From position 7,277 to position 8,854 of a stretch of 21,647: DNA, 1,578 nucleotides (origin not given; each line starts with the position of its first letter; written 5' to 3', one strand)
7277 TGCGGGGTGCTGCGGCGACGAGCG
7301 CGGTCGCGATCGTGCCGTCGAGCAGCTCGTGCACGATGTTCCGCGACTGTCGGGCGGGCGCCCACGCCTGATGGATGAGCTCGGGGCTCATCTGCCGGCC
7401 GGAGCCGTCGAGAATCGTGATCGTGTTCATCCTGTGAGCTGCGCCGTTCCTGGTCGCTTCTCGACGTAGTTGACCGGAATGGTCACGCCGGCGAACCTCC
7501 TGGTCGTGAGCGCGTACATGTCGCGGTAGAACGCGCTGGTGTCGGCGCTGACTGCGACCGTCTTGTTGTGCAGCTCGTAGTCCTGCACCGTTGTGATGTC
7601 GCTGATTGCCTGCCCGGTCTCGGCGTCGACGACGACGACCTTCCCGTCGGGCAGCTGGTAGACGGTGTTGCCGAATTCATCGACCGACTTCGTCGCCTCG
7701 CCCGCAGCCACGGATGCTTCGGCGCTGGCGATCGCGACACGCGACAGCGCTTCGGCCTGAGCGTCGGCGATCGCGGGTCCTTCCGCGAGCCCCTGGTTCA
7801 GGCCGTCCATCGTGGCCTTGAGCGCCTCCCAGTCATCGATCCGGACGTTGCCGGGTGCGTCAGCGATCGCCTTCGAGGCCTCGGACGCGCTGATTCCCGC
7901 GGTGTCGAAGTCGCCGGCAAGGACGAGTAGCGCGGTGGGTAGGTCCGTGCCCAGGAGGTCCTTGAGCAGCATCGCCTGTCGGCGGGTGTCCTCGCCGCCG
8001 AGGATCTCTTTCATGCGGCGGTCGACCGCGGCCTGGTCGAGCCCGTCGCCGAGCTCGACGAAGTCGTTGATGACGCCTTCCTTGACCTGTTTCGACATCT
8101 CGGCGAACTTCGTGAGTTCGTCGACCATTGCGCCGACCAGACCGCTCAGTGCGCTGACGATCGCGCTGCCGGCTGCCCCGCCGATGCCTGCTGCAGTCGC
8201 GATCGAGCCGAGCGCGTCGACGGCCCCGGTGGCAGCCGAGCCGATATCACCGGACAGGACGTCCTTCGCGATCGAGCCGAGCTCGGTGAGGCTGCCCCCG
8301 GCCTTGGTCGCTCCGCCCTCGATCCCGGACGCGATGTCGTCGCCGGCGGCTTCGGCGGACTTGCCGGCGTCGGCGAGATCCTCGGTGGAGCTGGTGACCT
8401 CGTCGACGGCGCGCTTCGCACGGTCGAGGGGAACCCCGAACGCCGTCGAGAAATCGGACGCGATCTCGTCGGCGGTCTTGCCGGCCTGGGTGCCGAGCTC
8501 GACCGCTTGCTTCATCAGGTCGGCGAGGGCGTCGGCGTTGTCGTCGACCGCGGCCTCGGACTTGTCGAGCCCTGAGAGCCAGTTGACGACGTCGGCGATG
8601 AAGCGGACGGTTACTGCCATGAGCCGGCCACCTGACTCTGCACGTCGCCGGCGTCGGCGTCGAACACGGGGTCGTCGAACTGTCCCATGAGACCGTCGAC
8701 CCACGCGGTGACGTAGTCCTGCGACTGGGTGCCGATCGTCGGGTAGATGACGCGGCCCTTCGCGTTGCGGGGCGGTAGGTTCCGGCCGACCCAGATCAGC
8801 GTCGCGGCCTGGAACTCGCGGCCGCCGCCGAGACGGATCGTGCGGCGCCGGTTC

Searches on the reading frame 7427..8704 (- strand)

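Call 55: search_protein_families(library=phrogs, proteins=[window:7427-8704:-], max_evalue=0.001)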
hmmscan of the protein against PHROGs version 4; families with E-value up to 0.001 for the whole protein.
window:7427-8704:- (425 aa): 1 family
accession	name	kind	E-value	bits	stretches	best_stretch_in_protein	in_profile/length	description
phrog_167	-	tail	1.8e-05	23.6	1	35-234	546-758/1555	tail length tape measure protein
